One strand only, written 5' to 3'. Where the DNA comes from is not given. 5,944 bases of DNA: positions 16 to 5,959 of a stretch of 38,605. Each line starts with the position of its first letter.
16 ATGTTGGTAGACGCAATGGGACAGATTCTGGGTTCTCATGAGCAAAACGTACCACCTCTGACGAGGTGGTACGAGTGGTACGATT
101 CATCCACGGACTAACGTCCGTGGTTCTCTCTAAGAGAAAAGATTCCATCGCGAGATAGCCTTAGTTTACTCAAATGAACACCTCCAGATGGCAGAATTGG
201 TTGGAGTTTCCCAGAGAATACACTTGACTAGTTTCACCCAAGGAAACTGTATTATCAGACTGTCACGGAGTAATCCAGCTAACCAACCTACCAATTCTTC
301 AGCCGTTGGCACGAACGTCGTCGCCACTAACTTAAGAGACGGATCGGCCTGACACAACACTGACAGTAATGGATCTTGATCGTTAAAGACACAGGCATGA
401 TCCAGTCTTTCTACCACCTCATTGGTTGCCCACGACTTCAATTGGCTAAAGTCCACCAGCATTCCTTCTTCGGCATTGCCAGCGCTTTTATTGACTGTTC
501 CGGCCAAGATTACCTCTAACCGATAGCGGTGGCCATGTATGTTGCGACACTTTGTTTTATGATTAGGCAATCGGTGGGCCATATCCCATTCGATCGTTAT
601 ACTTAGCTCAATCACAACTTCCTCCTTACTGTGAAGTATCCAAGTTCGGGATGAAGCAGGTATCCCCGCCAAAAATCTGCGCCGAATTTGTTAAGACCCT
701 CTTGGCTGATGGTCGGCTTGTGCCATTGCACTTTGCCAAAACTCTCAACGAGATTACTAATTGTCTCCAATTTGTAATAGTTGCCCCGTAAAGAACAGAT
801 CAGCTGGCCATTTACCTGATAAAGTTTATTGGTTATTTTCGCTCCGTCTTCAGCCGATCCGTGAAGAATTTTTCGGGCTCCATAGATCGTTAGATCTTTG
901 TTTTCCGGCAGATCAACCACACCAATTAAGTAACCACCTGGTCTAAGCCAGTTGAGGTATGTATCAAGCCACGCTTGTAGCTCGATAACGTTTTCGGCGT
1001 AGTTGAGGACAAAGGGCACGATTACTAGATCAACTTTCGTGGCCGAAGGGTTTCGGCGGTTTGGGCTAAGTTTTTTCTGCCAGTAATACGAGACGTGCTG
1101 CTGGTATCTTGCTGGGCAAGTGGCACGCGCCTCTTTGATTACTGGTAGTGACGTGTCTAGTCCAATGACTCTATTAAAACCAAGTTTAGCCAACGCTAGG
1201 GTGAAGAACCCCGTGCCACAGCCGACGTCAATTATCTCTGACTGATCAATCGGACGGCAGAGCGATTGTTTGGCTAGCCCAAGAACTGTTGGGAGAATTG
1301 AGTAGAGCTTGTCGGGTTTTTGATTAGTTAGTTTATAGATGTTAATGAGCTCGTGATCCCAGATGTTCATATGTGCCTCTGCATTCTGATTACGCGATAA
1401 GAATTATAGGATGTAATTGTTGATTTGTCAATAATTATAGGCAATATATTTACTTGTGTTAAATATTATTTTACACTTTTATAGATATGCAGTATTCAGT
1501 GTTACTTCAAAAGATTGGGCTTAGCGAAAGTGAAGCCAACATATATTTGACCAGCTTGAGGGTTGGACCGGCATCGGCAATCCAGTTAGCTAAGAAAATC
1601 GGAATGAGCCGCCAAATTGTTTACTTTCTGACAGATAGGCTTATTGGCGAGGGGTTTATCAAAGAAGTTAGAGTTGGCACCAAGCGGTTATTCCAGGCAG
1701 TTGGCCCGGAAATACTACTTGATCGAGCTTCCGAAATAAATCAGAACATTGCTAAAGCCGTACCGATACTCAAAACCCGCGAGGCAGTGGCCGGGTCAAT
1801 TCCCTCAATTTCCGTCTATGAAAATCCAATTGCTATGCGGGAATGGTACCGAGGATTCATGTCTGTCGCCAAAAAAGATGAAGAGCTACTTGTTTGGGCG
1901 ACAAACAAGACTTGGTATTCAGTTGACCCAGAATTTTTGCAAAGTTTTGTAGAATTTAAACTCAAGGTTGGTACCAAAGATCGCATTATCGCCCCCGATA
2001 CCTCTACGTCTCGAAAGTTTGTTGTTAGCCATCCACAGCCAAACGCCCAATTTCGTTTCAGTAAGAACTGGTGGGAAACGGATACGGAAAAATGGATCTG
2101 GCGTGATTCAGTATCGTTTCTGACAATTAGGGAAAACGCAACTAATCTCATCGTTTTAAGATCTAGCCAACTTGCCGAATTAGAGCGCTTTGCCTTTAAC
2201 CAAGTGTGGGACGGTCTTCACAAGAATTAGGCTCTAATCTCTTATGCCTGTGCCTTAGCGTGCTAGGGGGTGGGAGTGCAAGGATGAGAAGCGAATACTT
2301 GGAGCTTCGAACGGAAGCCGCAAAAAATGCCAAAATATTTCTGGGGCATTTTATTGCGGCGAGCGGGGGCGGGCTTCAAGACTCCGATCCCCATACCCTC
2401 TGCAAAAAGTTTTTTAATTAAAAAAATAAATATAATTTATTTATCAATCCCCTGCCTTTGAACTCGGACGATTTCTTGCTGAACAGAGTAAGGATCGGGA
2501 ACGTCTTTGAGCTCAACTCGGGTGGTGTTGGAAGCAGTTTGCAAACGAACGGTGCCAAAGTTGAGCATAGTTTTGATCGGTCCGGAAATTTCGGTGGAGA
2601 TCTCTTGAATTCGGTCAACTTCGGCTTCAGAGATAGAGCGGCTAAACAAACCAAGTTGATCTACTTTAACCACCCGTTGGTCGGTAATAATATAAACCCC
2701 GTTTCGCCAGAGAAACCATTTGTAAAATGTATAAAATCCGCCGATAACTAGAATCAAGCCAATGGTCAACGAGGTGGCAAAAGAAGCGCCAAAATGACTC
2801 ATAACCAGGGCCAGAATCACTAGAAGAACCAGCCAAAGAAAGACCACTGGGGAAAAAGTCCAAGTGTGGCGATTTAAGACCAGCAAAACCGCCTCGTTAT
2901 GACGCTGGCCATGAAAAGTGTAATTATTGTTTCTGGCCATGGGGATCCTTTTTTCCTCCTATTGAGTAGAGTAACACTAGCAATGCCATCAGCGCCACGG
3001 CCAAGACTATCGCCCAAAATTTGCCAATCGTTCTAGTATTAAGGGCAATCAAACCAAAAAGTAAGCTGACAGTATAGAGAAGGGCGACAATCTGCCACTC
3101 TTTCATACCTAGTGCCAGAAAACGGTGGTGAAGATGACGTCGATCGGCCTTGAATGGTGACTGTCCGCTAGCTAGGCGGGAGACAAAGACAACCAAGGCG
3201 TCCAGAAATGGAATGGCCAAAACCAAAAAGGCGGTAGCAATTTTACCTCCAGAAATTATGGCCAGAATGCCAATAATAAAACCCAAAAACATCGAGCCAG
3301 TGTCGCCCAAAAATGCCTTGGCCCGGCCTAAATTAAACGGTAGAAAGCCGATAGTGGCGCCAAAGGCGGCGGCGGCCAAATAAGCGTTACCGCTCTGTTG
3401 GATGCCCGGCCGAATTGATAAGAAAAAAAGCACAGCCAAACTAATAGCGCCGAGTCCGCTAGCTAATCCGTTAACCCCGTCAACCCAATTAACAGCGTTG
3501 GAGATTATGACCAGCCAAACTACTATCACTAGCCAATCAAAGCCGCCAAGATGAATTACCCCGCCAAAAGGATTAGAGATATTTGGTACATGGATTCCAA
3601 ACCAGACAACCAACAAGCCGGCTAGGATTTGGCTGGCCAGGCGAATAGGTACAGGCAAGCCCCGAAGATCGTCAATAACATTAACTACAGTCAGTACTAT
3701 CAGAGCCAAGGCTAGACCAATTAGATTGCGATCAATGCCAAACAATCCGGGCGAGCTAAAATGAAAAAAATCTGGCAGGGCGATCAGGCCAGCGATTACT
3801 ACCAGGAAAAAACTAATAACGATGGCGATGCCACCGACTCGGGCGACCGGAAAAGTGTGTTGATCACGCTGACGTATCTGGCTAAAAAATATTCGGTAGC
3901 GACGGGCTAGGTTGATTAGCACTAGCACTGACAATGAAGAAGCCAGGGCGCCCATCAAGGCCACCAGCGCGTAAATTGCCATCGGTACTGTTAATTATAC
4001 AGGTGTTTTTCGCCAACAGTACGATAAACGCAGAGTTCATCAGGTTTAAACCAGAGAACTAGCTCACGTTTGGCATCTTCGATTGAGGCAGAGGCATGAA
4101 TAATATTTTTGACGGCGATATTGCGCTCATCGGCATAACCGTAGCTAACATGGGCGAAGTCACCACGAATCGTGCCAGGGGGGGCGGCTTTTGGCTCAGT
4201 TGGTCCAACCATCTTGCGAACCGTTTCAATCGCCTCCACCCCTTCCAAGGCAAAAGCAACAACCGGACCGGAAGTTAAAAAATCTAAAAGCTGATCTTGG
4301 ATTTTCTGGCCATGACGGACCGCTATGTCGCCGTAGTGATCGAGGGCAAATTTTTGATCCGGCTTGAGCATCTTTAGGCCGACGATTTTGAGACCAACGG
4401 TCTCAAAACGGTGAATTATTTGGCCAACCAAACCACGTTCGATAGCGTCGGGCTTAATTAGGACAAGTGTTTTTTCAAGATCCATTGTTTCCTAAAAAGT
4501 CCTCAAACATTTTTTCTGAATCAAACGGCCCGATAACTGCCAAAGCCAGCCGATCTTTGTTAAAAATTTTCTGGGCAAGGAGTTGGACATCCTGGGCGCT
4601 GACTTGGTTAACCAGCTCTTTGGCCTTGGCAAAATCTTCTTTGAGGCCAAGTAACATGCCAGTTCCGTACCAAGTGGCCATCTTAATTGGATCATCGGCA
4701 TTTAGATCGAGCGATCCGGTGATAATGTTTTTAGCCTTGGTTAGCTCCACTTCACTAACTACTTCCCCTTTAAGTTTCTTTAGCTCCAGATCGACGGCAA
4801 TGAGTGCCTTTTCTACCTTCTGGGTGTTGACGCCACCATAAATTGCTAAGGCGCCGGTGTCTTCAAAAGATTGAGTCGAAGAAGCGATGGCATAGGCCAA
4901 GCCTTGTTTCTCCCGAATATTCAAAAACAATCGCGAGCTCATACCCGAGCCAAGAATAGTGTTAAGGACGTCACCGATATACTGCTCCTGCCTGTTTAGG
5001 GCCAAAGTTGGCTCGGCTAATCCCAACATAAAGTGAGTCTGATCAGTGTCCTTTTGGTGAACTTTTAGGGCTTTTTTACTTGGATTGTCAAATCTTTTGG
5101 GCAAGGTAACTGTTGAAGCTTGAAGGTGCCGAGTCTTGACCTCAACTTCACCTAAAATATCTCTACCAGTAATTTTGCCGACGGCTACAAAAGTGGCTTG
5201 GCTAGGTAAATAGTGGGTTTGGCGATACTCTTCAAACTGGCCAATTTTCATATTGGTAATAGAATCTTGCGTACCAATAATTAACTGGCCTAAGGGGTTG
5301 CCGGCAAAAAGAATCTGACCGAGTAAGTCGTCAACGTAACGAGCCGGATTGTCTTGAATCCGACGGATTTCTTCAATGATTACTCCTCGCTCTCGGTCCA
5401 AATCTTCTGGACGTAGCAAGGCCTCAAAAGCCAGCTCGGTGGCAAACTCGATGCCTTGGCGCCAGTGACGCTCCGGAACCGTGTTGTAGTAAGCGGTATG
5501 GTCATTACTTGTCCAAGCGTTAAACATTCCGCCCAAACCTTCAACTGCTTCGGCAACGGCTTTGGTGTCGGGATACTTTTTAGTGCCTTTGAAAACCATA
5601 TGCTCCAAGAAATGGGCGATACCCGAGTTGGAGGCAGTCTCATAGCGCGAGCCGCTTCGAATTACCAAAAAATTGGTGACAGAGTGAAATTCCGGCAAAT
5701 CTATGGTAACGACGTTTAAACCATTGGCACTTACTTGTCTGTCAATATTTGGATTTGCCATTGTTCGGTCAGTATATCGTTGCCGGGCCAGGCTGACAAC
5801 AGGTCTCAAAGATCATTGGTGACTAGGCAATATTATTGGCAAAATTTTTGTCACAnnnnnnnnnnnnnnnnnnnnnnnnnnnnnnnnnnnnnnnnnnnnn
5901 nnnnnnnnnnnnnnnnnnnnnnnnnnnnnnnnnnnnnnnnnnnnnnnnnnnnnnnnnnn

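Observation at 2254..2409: Five-copy structured intergenic element with compensatory base changes: candidate undescribed ncRNA or REP-like family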

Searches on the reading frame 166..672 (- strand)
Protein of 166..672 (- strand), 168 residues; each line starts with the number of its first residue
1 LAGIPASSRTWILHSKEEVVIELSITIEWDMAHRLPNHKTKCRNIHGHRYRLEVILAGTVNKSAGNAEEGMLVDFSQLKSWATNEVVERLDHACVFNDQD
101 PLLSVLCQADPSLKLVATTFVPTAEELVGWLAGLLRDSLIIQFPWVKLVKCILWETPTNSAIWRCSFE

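Call 38: search_protein_families(library=pfam, proteins=[window:166-672:-])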
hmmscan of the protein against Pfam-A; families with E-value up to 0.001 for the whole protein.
window:166-672:- (168 aa): 1 family
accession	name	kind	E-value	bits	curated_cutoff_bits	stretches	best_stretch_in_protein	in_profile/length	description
PF01242.24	PTPS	-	5e-26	91.5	22.4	1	23-163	2-118/121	6-pyruvoyl tetrahydropterin synthase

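Call 60: find_encoding_contigs(protein=window:166-672:-, flank=10000, max_places=10)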
Protein window:166-672:- (168 aa): no gene with exactly this product is on record in the collection.

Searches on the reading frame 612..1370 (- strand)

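Call 38: search_protein_families(library=pfam, proteins=[window:612-1370:-])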
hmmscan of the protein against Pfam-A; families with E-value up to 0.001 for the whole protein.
window:612-1370:- (252 aa): 9 families
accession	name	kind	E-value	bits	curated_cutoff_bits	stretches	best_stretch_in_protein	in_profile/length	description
PF08242.18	Methyltransf_12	-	2e-12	48.1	30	1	47-148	1-98/98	Methyltransferase domain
PF13649.12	Methyltransf_25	-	3.7e-11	44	27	1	46-146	1-97/97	Methyltransferase domain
PF13489.12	Methyltransf_23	-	6.5e-11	42.7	27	1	42-212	22-158/164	Methyltransferase domain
PF08241.18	Methyltransf_11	-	5.6e-10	40.2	21.2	1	47-149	1-94/95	Methyltransferase domain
PF13847.12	Methyltransf_31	-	7.5e-08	32.6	27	1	44-149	5-108/145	Methyltransferase domain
PF06325.19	PrmA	-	4.6e-06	26.8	22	1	43-148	162-256/296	Ribosomal protein L11 methyltransferase (PrmA)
PF05175.20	MTS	-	1.2e-05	25.5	23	1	42-152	31-140/170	Methyltransferase small domain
PF03291.22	mRNA_G-N7_MeTrfase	-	2e-05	24.3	26.6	1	42-187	61-209/315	mRNA (guanine-N(7))-methyltransferase domain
PF05401.17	NodS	-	9.3e-05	22.8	24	1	41-149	42-143/201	Nodulation protein S (NodS)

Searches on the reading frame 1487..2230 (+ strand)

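Call 17: search_protein_families(library=pfam, proteins=[window:1487-2230:+])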
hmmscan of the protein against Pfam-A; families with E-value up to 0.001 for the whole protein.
window:1487-2230:+ (247 aa): 1 family
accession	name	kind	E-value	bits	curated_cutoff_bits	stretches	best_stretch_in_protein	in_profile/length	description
PF01978.25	TrmB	-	2.3e-10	40.6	25.6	1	7-75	1-68/68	Sugar-specific transcriptional regulator TrmB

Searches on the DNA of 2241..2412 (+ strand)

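Call 61: build_rna_model(alignment_id=A3, structure=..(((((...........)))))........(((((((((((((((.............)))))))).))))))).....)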
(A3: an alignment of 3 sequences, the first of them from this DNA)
Model R1 built from alignment A3 (3 sequences, 80 columns); structure: as given.
model positions 80; base pairs 20; branch points 1; effective number of sequences 1.61; information 0.708 bits per position. Calibrated on 0.2 Mb of random sequence (short: E-values are rough).
structure used (alignment columns):
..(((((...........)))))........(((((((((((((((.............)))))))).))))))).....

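Call 64: search_with_rna_model(model_id=R1, source=window, filters=off, max_evalue=10)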
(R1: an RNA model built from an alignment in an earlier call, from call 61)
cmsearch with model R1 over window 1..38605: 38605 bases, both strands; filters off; matches with E-value up to 10: 11.
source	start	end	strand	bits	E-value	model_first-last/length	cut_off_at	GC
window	2286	2365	+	104.4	5.1e-25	1-80/80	no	0.47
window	11692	11770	-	91.1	1.3e-21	1-80/80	no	0.48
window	2317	2360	-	19.8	0.0027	32-75/80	no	0.43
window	11697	11739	+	12.6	0.18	32-75/80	no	0.47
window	13168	13229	-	9.2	1.4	1-80/80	no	0.52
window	11746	11811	+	8.7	1.8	1-80/80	no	0.5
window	28990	29078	+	7.7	3.4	1-80/80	no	0.6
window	2903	2963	-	7.4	4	1-80/80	no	0.43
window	8546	8599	+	7.1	4.9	1-80/80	no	0.63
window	28948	28979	+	7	5.1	1-80/80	no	0.41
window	4550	4586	+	6.8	5.9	35-72/80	no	0.41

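Call 65: search_with_rna_model(model_id=R1, sources=[L068, L069, L071, L073, L074, L075, L076, L077, L078, L098], max_evalue=10)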
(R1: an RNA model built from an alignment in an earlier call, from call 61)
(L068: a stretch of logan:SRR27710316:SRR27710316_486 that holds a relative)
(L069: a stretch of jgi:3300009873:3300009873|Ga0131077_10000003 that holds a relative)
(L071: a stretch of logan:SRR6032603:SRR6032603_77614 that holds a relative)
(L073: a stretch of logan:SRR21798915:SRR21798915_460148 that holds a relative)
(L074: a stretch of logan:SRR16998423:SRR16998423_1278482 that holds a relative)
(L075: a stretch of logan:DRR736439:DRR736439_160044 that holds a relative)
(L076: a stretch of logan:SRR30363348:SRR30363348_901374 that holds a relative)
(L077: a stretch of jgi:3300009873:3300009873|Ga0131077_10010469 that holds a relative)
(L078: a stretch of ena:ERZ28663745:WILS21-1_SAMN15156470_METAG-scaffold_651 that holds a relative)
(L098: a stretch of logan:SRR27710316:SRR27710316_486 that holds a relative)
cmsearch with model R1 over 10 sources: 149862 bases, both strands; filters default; matches with E-value up to 10: 5.
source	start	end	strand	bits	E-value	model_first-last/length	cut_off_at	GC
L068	11769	11848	-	93.5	1.3e-21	1-80/80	no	0.52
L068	11777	11816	+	12.4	0.82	33-74/80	no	0.47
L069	12464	12520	+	9.9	3.5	1-80/80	no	0.63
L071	4065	4121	+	9.9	3.5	1-80/80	no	0.63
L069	2864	2931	-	9.2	5.6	1-80/80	no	0.41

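Call 81: search_dna_similar(query=window:2241-2412:+, collection=plasmids, mode=distant, max_evalue=0.01, max_rows=10)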
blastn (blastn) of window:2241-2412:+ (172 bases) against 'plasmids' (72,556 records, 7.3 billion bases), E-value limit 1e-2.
No match.

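Call 82: search_dna_similar(query=window:2241-2412:+, collection=phages, mode=distant, max_evalue=0.01, max_rows=10)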
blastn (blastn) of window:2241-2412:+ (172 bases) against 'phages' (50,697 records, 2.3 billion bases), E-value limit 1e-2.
No match.

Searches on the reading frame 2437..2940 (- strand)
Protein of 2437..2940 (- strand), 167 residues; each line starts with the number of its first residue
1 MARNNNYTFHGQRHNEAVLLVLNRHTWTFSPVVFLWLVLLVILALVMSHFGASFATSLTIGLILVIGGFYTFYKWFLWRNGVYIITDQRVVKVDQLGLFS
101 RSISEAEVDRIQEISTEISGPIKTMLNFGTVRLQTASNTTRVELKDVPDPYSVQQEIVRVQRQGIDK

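Call 17: search_protein_families(library=pfam, proteins=[window:2437-2940:-])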
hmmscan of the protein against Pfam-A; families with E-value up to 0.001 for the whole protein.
window:2437-2940:- (167 aa): 1 family
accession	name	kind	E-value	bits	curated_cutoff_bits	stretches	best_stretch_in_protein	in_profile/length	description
PF03703.20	bPH_2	-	9.4e-11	42.2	22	1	78-156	1-77/78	Bacterial PH domain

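Call 90: find_encoding_contigs(protein=window:2437-2940:-, flank=5000, max_places=10)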
Protein window:2437-2940:- (167 aa): no gene with exactly this product is on record in the collection.

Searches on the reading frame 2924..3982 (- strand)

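Call 38: search_protein_families(library=pfam, proteins=[window:2924-3982:-])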
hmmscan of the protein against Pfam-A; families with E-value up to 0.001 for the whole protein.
window:2924-3982:- (352 aa): 1 family
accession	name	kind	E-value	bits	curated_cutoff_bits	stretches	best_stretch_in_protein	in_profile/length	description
PF00953.26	Glycos_transf_4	-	1.5e-32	113.3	27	1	88-244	2-159/160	Glycosyl transferase family 4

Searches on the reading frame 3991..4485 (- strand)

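Call 38: search_protein_families(library=pfam, proteins=[window:3991-4485:-])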
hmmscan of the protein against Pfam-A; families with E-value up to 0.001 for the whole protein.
window:3991-4485:- (164 aa): 1 family
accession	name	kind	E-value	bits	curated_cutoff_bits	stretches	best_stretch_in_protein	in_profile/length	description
PF00334.24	NDK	-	1.2e-42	145.5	27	1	4-150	1-134/135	Nucleoside diphosphate kinase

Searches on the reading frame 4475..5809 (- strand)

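Call 38: search_protein_families(library=pfam, proteins=[window:4475-5809:-])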
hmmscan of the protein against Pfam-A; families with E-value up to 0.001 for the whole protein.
window:4475-5809:- (444 aa): 2 families
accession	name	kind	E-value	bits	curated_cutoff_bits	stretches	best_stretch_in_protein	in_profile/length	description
PF00675.25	Peptidase_M16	-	5.6e-34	117.6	22.3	1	33-180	2-148/149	Insulinase (Peptidase family M16)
PF05193.26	Peptidase_M16_C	-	8e-34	117.5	23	1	191-362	6-180/181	Peptidase M16 inactive domain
